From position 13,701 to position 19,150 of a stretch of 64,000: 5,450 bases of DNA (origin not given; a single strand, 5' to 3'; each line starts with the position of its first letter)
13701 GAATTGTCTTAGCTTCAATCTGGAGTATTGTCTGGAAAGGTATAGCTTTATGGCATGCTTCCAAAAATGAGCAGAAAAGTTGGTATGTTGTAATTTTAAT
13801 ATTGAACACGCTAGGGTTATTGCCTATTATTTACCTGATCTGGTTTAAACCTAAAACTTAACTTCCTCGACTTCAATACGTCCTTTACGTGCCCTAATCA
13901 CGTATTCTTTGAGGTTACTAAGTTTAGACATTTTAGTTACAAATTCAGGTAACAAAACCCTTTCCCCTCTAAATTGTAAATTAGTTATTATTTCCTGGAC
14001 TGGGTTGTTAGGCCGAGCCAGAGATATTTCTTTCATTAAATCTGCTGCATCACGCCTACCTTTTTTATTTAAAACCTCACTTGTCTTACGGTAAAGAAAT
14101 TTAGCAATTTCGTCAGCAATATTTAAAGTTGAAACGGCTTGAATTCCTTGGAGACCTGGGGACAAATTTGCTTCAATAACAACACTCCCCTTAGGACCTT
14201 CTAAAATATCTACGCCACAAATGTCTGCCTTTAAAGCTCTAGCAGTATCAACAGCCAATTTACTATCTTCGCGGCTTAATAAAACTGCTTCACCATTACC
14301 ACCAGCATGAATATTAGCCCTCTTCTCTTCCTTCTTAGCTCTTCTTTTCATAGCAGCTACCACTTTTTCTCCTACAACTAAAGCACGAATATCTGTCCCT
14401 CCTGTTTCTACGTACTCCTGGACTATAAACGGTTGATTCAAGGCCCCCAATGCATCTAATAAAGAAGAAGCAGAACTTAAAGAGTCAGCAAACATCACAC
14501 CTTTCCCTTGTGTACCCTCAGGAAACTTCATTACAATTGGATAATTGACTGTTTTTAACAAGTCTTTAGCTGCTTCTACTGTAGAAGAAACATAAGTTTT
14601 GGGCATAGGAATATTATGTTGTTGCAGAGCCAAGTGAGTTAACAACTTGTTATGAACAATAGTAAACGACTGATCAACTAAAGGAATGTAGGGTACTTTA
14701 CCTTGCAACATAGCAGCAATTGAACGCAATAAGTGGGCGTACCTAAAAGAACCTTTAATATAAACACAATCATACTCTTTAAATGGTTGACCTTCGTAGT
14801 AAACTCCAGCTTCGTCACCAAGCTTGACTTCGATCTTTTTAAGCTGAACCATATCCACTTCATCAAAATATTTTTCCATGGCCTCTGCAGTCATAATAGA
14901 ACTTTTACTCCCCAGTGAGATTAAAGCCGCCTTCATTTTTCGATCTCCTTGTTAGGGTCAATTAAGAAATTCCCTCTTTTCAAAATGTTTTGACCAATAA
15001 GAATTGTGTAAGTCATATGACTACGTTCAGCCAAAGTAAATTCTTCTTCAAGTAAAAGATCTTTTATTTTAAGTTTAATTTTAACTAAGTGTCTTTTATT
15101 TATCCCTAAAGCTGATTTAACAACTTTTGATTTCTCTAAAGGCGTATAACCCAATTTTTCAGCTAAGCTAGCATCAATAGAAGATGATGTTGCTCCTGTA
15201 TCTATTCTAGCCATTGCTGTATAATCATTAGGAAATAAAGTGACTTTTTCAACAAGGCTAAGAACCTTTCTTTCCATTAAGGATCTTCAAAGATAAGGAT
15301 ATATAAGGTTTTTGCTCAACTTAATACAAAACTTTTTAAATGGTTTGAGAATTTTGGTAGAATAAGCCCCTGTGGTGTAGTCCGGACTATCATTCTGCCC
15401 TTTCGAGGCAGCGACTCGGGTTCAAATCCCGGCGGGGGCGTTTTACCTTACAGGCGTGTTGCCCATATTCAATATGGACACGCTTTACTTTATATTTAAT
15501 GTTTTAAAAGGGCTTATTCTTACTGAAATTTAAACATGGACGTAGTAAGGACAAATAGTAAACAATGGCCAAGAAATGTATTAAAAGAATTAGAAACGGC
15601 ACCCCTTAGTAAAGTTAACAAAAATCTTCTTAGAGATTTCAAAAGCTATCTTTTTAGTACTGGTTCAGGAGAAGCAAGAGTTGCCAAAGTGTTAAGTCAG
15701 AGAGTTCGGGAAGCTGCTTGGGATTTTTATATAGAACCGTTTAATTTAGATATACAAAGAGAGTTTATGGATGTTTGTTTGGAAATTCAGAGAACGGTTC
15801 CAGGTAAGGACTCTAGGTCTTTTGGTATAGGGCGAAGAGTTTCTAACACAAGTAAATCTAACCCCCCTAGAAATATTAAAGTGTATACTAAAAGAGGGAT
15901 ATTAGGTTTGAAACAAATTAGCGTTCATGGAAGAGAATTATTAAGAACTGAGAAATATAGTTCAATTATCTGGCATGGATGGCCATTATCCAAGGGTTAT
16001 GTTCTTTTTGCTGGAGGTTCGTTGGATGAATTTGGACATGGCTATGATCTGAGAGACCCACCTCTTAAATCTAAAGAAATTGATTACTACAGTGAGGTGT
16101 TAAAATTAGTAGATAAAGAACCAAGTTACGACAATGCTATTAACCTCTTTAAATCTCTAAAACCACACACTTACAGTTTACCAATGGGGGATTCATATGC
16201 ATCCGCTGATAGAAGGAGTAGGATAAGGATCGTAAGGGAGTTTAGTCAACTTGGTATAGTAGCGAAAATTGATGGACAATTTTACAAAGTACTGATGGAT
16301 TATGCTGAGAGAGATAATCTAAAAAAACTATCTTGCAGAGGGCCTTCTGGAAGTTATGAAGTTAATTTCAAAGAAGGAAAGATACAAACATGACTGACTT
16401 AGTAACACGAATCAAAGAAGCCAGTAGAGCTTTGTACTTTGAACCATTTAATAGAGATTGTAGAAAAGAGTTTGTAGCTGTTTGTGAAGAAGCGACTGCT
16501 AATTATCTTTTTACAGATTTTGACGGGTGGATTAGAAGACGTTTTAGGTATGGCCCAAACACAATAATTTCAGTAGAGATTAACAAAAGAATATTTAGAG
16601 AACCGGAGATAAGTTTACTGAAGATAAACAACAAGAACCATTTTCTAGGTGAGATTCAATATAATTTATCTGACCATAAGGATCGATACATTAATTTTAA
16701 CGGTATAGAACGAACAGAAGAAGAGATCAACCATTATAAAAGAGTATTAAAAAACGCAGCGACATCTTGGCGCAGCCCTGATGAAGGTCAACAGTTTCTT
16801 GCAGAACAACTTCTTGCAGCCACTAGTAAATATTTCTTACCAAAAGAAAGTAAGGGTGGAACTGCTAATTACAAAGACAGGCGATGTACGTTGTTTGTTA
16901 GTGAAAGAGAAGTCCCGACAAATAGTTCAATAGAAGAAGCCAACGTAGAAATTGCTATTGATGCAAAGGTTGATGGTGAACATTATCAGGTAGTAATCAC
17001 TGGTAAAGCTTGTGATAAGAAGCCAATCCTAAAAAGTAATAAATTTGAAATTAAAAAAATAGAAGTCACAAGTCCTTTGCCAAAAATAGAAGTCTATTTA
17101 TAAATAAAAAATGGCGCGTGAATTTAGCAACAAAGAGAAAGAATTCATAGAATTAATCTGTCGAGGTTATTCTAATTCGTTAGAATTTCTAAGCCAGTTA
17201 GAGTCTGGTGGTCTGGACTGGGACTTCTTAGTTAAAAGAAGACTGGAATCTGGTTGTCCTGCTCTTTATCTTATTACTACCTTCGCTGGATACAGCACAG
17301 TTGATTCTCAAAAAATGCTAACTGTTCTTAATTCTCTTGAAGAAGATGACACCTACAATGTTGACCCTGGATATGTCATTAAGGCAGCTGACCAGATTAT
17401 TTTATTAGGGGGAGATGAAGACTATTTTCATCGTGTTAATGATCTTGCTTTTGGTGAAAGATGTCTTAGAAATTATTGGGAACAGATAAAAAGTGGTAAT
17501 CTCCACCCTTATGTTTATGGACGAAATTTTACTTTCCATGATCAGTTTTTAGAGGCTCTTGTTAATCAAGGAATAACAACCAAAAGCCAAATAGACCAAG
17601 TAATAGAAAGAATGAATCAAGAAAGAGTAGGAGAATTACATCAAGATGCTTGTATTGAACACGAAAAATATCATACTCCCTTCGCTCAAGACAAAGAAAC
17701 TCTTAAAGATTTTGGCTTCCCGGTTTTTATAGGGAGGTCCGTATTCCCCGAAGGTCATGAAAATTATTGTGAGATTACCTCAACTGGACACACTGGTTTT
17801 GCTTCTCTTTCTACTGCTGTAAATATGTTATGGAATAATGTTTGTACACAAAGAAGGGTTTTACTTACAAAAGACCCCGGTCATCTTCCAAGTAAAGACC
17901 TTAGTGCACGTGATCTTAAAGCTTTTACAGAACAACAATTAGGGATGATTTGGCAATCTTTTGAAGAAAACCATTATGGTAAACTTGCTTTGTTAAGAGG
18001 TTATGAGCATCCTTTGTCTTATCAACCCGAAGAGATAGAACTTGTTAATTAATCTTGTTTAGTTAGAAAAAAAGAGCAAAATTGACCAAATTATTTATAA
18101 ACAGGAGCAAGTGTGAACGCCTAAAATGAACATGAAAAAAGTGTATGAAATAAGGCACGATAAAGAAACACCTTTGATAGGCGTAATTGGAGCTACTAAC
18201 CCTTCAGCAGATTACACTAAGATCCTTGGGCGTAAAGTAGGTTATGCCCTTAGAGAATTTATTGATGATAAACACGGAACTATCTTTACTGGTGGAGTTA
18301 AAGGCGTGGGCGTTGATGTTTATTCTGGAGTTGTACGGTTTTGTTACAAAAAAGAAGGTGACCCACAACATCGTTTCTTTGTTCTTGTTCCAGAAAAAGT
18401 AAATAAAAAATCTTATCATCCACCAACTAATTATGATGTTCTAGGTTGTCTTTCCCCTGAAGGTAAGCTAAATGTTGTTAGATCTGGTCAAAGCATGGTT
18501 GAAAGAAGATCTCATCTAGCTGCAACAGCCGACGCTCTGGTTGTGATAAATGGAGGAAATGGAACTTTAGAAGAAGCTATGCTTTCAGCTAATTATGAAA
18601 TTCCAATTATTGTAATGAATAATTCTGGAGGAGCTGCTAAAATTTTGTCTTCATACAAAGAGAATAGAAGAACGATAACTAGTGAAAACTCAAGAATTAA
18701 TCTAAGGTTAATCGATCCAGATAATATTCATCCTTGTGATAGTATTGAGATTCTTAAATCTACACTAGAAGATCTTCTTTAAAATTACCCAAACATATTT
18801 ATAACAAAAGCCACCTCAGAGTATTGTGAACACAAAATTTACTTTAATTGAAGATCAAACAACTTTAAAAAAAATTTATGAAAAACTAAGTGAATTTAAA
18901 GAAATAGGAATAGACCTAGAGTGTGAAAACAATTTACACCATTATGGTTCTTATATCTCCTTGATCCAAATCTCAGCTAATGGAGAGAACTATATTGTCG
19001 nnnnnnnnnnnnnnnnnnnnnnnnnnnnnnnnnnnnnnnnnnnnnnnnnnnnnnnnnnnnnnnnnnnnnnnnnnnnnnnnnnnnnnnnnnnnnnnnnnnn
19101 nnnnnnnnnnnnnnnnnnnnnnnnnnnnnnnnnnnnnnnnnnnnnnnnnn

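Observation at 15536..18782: tRNA-Glu-adjacent four-gene operon of unknown function: tandem paralogs, an orphan gene and a SLOG-domain protein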

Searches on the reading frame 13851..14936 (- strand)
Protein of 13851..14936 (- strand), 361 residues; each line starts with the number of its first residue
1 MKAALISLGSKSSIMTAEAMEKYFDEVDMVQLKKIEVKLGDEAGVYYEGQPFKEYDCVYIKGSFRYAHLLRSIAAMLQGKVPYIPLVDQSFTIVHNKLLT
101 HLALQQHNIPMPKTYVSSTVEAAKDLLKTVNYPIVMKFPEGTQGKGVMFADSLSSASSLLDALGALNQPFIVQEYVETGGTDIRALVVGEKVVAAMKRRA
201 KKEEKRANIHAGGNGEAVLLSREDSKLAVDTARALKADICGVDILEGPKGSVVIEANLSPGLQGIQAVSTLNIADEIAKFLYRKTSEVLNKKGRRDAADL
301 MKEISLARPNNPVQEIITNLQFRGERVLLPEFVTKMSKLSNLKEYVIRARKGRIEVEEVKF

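Call 4: search_protein_families(library=pfam, proteins=[window:13851-14936:-], max_evalue=1)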
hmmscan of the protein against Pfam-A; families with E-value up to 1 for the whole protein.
window:13851-14936:- (361 aa): 10 families
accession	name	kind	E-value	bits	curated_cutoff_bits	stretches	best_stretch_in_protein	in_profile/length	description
PF08443.16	RimK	-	9.6e-45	152.9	21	1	95-280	2-187/188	RimK-like ATP-grasp domain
PF02955.21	GSH-S_ATP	-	4.7e-17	62.4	23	1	104-257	5-160/175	Prokaryotic glutathione synthetase, ATP-grasp domain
PF02655.19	ATP-grasp_3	-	2.5e-08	34.6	23.2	1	95-257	2-154/160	ATP-grasp domain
PF14397.11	ATPgrasp_ST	-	6.7e-08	32.5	31.4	1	90-213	15-171/278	Sugar-transfer associated ATP-grasp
PF02222.28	ATP-grasp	-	4.3e-06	26.9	27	1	103-177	2-77/179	ATP-grasp domain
PF14398.11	ATPgrasp_YheCD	-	0.0047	16.7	26.8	1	95-152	10-69/255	YheC/D like ATP-grasp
PF05770.16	Ins134_P3_kin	-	0.0064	16.5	23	1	161-209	58-105/201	Inositol 1,3,4-trisphosphate 5/6-kinase ATP-grasp domain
PF13549.11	ATP-grasp_5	-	0.0098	15.7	27.6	1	104-138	19-53/221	ATP-grasp domain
PF02786.22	CPSase_L_D2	-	0.028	14.4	19.8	1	102-158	7-65/211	Carbamoyl-phosphate synthase L chain, ATP binding domain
PF03133.20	TTL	-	0.13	11.9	20.1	1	132-177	66-107/292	Tubulin-tyrosine ligase family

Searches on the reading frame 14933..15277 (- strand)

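Call 4: search_protein_families(library=pfam, proteins=[window:14933-15277:-], max_evalue=1)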
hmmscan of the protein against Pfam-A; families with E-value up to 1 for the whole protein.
window:14933-15277:- (114 aa): 5 families
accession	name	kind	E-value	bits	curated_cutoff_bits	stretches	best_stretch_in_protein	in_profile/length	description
PF05618.17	Zn_protease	-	8.5e-15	55.3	27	2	46-110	66-131/138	Putative ATP-dependent zinc protease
PF13975.11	gag-asp_proteas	-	3.6e-09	37.5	28.2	1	17-101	6-92/92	gag-polyprotein putative aspartyl protease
PF13650.11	Asp_protease_2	-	3.8e-07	31.2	24.3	1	17-83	6-76/90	Aspartyl protease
PF09668.16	Asp_protease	-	5e-05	23.9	26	1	17-107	17-109/109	Aspartyl protease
PF00077.25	RVP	-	0.075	13.8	20.7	1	23-101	18-95/101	Retroviral aspartyl protease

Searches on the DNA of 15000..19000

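Call 85: search_rna_families(source=window, start=15000, end=19000, threshold=evalue, max_evalue=1)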
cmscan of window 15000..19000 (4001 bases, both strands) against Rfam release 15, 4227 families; matches with E-value up to 1: 2.
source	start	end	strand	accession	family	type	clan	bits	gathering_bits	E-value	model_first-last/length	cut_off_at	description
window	15366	15440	+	RF00005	tRNA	Gene; tRNA;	CL00001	51.4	29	2.5e-09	1-71/71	no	tRNA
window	15366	15439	+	RF01684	mascRNA-menRNA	Gene;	-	24.9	42.5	0.068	1-56/56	no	MALAT1-associated small cytoplasmic RNA/MEN beta RNA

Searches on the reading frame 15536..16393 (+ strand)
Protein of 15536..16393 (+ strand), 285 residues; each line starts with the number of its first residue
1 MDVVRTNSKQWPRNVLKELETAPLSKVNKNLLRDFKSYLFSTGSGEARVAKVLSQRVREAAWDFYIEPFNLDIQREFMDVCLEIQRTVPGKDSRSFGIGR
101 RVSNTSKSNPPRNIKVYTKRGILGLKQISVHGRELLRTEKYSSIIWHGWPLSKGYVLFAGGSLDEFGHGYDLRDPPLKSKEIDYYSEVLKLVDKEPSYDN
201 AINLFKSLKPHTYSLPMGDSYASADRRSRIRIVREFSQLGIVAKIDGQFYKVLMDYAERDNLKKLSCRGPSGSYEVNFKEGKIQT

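Call 4: search_protein_families(library=pfam, proteins=[window:15536-16393:+], max_evalue=1)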
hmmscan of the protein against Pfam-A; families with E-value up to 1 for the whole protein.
window:15536-16393:+ (285 aa): 0 families

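Call 5: search_protein_families(library=ncbifam, proteins=[window:15536-16393:+], max_evalue=1)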
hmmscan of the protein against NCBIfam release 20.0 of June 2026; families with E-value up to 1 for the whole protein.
window:15536-16393:+ (285 aa): 1 family
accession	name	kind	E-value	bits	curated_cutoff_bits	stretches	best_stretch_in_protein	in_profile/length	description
NF009810.0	PRK13294.1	equivalog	0.13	11.1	304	1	2-73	204-276/449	coenzyme F420-0:L-glutamate ligase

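Call 6: search_protein_families(library=padloc, proteins=[window:15536-16393:+], max_evalue=1)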
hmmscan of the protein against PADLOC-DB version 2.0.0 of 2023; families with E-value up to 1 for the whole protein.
window:15536-16393:+ (285 aa): 0 families

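Call 15: search_solved_structures(query=window:15536-16393:+, max_evalue=10)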
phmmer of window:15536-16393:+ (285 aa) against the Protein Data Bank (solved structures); distinct sequences matched with E-value up to 10: 1.
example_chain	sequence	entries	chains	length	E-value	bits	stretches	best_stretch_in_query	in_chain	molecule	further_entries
9occ_F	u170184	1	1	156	0.71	12.9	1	30-95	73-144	gp16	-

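Call 21: find_homologous_proteins(query=window:15536-16393:+)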
Query window:15536-16393:+ (285 aa): 1 proteins with E <= 0.001 among 1009 candidates.
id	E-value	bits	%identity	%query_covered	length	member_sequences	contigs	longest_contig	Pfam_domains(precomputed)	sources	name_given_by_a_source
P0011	1.4e-188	644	100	100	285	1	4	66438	-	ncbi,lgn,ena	-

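Call 37: search_protein_families(library=phrogs, proteins=[window:15536-16393:+], max_evalue=0.1)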
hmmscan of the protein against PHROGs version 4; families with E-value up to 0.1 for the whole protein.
window:15536-16393:+ (285 aa): 0 families

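Call 39: find_related_loci(query=A4, collection=viral_contigs, flank=8000)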
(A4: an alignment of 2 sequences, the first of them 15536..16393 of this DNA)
Query A4 (285 aa) in viral_contigs; peptide patterns used: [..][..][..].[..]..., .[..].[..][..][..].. (x = any residue, [..] = any of these).
21 stretches matched a pattern, but none encodes a relative of the query by tblastn (E <= 1e-3).

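Call 42: find_related_loci(query=A4, collection=metagenome_contigs, flank=8000)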
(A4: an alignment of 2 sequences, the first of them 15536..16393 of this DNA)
Query A4 (285 aa) in metagenome_contigs; peptide patterns used: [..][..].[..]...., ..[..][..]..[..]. (x = any residue, [..] = any of these).
249 stretches matched a pattern, but none encodes a relative of the query by tblastn (E <= 1e-3).

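Call 82: search_solved_structures(query=A4, max_evalue=1)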
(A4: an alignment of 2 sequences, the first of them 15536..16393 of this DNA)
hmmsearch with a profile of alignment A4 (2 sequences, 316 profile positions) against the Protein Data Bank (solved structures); distinct sequences matched with E-value up to 1: 2.
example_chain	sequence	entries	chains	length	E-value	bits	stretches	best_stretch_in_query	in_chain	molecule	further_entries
3no3_A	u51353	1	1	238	0.13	14.8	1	31-89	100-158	glycerophosphodiester phosphodiesterase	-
5u35_A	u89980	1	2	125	0.24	14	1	230-281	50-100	De novo NTF2 with large cavity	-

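Call 96: search_dna_similar(query=window:15536-16393:+, collection=phages, mode=protein, max_evalue=0.01, max_rows=5)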
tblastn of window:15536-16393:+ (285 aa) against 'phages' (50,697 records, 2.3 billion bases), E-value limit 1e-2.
No match.

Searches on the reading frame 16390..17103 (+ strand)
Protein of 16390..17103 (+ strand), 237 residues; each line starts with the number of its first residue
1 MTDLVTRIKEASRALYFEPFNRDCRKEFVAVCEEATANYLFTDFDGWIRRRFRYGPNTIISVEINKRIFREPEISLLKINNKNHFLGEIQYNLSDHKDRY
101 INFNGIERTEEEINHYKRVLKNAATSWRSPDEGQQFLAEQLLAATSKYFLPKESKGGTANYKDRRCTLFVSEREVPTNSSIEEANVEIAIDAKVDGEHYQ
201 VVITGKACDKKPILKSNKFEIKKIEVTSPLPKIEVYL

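Call 4: search_protein_families(library=pfam, proteins=[window:16390-17103:+], max_evalue=1)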
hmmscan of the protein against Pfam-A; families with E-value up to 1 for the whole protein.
window:16390-17103:+ (237 aa): 0 families

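Call 5: search_protein_families(library=ncbifam, proteins=[window:16390-17103:+], max_evalue=1)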
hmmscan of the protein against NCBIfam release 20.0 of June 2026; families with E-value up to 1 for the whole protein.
window:16390-17103:+ (237 aa): 0 families

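Call 6: search_protein_families(library=padloc, proteins=[window:16390-17103:+], max_evalue=1)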
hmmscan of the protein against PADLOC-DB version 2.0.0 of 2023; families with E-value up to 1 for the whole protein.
window:16390-17103:+ (237 aa): 1 family
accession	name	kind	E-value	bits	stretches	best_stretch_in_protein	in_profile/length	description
PDLC00512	JetC1|JetC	-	0.0053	12.8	1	78-128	892-938/1123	DUF3584 domain; MukB-like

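Call 37: search_protein_families(library=phrogs, proteins=[window:16390-17103:+], max_evalue=0.1)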
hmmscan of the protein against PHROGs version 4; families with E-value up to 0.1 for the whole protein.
window:16390-17103:+ (237 aa): 0 families

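Call 62: predict_structure(alignment_id=A5)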
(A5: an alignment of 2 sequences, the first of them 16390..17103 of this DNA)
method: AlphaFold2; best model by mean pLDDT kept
length: 237 residues; sequences in the alignment: 2
mean_pLDDT: 43.7   pTM: 0.32
mean pLDDT of the five models: 43.7, 38.6, 36.5, 35.6, 33.2
residues with pLDDT >= 90: 0; 70-90: 1; 50-70: 87; < 50: 149
segments of 3 or more residues with pLDDT < 50: 14-19, 67-75, 83-185, 189-198, 213-217, 227-237
pLDDT, mean of each block of 10 residues (from residue 1): 50 48 65 64 60 62 53 48 43 28 32 39 34 34 28 22 27 35 45 44 57 50 49 33
secondary structure, 60 per line:
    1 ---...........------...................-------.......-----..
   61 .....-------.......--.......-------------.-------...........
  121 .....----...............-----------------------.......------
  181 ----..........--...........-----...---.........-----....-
elements in order: H4-14 H21-39 E47-53 E59-65 E73-79 E82-88 H110-125 H130-144 E168-174 E185-194 E197-207 E219-227 E233-236

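Call 102: search_dna_similar(query=window:16390-17103:+, collection=phages, mode=protein, max_evalue=0.01, max_rows=5)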
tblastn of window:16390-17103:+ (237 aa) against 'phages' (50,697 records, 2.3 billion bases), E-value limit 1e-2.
No match.
